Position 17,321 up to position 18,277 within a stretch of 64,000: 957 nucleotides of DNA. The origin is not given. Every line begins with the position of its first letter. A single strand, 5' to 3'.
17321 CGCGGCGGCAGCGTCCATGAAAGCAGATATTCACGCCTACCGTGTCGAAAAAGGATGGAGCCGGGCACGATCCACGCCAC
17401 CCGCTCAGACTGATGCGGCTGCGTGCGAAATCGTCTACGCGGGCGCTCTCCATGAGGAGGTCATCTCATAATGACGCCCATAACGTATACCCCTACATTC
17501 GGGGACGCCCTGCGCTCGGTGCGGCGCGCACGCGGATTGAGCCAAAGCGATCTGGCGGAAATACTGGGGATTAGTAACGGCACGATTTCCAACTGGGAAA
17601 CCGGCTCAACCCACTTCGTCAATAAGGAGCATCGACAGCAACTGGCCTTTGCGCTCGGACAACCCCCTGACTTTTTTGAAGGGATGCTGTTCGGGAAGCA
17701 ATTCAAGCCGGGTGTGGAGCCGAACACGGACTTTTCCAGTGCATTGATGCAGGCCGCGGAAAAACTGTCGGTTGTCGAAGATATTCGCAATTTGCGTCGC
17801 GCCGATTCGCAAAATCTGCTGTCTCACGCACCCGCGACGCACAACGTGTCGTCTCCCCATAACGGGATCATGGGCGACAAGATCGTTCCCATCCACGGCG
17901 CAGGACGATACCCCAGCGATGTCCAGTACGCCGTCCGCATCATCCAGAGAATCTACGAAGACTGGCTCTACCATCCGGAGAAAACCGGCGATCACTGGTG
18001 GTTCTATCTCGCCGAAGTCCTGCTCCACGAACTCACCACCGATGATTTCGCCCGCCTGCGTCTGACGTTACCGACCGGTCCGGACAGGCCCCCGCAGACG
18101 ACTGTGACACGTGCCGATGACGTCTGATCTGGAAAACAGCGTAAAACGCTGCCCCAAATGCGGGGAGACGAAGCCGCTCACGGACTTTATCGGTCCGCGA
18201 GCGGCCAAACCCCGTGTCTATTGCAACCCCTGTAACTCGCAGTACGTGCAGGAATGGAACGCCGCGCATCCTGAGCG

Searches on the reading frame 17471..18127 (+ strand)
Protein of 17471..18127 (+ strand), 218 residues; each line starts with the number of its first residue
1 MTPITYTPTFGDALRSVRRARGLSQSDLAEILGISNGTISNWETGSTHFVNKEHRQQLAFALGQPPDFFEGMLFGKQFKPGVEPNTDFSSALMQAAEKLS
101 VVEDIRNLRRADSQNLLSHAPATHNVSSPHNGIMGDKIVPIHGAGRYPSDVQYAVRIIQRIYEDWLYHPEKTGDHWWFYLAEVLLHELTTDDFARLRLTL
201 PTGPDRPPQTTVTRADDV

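Call 39: search_protein_families(library=pfam, proteins=[window:17471-18127:+], max_evalue=0.01)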
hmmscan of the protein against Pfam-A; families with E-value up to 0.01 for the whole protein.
window:17471-18127:+ (218 aa): 13 families
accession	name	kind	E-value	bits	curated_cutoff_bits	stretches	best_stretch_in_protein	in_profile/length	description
PF01381.28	HTH_3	-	7.3e-10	39.2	23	1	14-47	1-34/55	Helix-turn-helix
PF13560.12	HTH_31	-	1e-09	39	27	1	10-66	2-58/64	Helix-turn-helix domain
PF12844.13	HTH_19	-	8e-08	32.5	30.2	1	11-67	1-56/64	Helix-turn-helix domain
PF13443.12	HTH_26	-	0.00054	20.6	22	1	14-63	2-51/63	Cro/C1-type HTH DNA-binding domain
PF13384.12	HTH_23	-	0.00076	19.7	24.6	1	18-42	12-37/50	Homeodomain-like domain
PF13412.12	HTH_24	-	0.0015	18.5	21.9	1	14-40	9-35/48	Winged helix-turn-helix DNA-binding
PF20432.4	Xre-like-HTH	-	0.0016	19.1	25.8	1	13-41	14-42/63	Antitoxin Xre-like helix-turn-helix domain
PF13518.12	HTH_28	-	0.0017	18.8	25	1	18-42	7-32/52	Helix-turn-helix domain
PF07022.19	Phage_CI_repr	-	0.0024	18.6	22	1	13-44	2-34/65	Bacteriophage CI repressor helix-turn-helix domain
PF01047.28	MarR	-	0.0034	17.7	24.6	1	12-42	7-37/59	MarR family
PF13413.12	HTH_25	-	0.0034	17.6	24.6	1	14-45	2-33/62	Helix-turn-helix domain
PF04545.22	Sigma70_r4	-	0.005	16.8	24.1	0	18-41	16-39/50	Sigma-70, region 4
PF15943.11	YdaS_toxin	-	0.0062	16.8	30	0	24-54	10-39/65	Bacterial toxin YdaS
